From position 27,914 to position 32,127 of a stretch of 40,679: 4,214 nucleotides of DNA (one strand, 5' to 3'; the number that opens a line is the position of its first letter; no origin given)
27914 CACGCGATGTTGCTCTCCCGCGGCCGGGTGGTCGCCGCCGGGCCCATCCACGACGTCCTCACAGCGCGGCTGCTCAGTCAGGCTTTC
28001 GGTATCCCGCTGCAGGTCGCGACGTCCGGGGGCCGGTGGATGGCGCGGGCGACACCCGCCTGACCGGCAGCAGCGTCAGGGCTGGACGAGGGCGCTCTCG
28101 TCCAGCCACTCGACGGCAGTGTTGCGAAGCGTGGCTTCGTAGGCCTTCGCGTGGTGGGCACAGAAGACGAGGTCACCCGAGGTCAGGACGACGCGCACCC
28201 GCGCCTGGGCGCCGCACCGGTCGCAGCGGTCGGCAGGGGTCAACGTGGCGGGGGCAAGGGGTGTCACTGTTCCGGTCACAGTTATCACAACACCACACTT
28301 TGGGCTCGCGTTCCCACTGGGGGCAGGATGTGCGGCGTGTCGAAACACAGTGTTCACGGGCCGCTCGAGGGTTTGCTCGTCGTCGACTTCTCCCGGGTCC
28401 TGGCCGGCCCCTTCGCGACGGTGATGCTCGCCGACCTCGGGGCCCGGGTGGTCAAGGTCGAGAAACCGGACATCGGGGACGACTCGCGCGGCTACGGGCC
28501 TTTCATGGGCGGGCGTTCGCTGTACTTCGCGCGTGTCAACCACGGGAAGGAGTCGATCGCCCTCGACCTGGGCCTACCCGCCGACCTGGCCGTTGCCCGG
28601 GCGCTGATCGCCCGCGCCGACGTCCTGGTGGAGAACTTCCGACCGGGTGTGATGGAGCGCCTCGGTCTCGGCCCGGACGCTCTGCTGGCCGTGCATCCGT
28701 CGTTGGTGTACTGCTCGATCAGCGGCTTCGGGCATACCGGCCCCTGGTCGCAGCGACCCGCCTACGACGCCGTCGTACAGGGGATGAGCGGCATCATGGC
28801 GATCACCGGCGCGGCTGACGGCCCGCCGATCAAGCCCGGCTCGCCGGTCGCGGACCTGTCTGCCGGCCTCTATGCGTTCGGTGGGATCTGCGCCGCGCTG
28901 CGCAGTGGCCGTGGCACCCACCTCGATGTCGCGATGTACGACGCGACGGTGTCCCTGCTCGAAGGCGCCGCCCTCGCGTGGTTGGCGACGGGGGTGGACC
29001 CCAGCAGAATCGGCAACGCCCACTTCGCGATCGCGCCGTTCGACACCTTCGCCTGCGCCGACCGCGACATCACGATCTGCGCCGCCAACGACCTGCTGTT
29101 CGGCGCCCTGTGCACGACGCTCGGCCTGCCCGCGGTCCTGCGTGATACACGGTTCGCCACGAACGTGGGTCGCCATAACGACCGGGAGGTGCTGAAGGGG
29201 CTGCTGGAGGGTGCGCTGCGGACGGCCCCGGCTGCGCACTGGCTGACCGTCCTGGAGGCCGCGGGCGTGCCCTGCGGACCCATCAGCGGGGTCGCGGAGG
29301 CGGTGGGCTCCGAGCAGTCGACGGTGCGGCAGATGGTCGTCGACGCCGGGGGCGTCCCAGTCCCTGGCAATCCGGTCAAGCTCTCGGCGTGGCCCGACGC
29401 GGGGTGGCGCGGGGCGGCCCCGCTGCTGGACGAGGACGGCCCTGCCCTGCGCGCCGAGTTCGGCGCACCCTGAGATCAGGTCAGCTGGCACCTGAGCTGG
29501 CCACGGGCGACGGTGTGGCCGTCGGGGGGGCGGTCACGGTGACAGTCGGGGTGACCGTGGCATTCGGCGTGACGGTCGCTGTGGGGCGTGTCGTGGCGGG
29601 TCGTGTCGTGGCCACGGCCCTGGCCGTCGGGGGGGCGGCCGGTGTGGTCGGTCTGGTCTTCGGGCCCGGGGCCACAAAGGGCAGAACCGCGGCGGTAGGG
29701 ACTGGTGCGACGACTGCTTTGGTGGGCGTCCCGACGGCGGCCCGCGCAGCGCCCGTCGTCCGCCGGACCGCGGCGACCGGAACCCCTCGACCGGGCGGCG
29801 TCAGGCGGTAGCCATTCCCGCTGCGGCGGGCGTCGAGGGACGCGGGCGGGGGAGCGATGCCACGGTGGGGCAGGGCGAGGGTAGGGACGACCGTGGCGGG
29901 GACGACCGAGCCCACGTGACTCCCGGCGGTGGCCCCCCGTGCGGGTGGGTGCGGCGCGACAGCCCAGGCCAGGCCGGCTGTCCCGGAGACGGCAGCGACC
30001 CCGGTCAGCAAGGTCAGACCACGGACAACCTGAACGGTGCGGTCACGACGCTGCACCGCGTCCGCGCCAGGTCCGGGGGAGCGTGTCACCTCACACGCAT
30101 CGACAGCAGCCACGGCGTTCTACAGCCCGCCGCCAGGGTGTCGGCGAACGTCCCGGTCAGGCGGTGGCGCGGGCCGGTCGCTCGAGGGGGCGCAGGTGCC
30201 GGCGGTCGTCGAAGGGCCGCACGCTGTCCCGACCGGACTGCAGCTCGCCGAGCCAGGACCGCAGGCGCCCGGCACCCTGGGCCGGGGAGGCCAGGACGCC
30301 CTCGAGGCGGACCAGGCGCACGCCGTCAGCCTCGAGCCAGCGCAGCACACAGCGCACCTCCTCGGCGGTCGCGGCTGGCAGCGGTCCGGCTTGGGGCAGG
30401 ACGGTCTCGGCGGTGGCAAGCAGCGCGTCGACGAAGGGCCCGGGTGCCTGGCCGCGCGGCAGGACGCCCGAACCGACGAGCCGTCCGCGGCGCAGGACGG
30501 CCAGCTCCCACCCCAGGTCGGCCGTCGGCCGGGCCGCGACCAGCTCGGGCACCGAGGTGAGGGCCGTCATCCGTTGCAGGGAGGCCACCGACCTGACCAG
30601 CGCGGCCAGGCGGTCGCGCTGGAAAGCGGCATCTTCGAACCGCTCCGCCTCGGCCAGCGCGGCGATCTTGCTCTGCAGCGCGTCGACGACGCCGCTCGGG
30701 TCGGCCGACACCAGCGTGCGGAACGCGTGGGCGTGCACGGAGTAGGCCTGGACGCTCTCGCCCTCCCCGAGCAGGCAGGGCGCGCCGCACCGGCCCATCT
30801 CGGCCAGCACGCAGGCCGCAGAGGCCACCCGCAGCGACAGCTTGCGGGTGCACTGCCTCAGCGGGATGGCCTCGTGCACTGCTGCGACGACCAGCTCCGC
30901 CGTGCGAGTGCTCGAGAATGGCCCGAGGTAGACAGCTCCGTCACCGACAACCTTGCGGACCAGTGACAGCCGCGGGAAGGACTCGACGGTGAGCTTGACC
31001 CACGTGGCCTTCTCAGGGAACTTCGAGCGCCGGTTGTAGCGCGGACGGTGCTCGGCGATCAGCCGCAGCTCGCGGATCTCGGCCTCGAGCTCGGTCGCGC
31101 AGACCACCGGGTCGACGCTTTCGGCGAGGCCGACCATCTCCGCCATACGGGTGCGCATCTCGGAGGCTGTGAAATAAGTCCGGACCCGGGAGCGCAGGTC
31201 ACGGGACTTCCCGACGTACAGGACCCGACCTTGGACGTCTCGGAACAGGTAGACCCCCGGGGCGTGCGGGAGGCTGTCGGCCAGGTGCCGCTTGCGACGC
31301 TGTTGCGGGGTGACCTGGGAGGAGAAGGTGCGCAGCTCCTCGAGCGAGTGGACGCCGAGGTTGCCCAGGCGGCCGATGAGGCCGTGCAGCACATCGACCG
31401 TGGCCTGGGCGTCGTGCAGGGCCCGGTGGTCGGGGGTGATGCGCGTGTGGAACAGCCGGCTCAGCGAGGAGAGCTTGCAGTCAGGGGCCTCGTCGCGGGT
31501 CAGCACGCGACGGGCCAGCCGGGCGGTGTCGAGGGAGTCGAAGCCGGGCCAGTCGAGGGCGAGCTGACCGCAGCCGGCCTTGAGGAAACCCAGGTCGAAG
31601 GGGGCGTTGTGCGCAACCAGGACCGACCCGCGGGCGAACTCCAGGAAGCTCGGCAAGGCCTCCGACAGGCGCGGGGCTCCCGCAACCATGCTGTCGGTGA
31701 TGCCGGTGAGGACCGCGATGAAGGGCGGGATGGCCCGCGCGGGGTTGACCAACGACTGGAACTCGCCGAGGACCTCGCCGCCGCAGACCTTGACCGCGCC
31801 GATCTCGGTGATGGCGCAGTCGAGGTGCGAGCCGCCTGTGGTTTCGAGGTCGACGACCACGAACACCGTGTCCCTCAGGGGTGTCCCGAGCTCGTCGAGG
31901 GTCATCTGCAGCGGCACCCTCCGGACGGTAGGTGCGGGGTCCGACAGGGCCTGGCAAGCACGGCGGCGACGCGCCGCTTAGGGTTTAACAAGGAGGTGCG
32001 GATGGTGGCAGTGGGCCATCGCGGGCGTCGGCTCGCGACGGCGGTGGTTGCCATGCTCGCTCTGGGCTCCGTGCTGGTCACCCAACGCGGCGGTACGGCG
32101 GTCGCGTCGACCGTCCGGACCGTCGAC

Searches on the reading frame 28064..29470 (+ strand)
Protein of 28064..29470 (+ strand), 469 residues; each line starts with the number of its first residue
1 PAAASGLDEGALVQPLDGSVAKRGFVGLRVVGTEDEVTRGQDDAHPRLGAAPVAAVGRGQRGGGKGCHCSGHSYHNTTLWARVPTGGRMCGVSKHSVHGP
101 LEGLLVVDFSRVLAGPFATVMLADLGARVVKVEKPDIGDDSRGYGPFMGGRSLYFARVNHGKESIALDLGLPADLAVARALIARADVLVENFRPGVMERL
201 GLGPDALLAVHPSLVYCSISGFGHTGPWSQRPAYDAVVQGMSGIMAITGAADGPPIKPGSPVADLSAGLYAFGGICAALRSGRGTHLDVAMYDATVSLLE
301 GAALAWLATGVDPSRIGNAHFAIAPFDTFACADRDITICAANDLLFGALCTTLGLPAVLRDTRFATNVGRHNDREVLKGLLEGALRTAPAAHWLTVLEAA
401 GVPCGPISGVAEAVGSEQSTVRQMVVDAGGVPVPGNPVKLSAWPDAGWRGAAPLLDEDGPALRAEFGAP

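Call 83: search_protein_families(library=pfam, proteins=[window:28064-29470:+], max_evalue=0.001)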
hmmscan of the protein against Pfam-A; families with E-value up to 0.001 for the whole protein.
window:28064-29470:+ (469 aa): 1 family
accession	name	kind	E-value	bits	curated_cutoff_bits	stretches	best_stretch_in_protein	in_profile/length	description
PF02515.22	CoA_transf_3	-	5.5e-115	384.8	23.3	1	101-458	1-365/366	CoA-transferase family III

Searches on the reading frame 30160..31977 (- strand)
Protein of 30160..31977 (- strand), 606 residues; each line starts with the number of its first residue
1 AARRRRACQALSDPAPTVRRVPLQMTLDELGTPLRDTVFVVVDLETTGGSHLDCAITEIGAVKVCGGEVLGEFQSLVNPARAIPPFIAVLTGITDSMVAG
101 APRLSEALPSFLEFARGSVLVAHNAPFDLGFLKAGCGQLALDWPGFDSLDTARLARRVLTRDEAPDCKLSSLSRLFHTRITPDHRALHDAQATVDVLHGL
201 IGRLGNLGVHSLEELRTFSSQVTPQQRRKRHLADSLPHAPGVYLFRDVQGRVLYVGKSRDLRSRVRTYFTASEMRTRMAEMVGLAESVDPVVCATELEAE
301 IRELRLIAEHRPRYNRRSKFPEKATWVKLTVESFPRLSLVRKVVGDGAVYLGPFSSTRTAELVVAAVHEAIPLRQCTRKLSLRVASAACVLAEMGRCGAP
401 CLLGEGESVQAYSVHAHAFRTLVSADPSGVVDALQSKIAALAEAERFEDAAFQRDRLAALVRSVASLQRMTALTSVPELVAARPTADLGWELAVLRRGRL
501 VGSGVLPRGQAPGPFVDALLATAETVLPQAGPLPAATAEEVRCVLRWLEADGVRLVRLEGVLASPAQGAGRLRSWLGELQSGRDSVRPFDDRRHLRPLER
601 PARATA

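Call 83: search_protein_families(library=pfam, proteins=[window:30160-31977:-], max_evalue=0.001)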
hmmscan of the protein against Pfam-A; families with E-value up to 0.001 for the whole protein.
window:30160-31977:- (606 aa): 4 families
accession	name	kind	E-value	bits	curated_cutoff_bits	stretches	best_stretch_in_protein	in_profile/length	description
PF00929.31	RNase_T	-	1.4e-29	104.2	24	1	40-197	1-164/164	Exonuclease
PF01541.30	GIY-YIG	-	8.5e-07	29.6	22.6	1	240-315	2-78/78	GIY-YIG catalytic domain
PF02151.25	UVR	-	0.00069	19.7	21.5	0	431-460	4-33/36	UvrB/uvrC motif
PF16473.11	Rv2179c-like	-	0.00091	19.4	27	0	40-139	3-121/177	3'-5' exoribonuclease Rv2179c-like domain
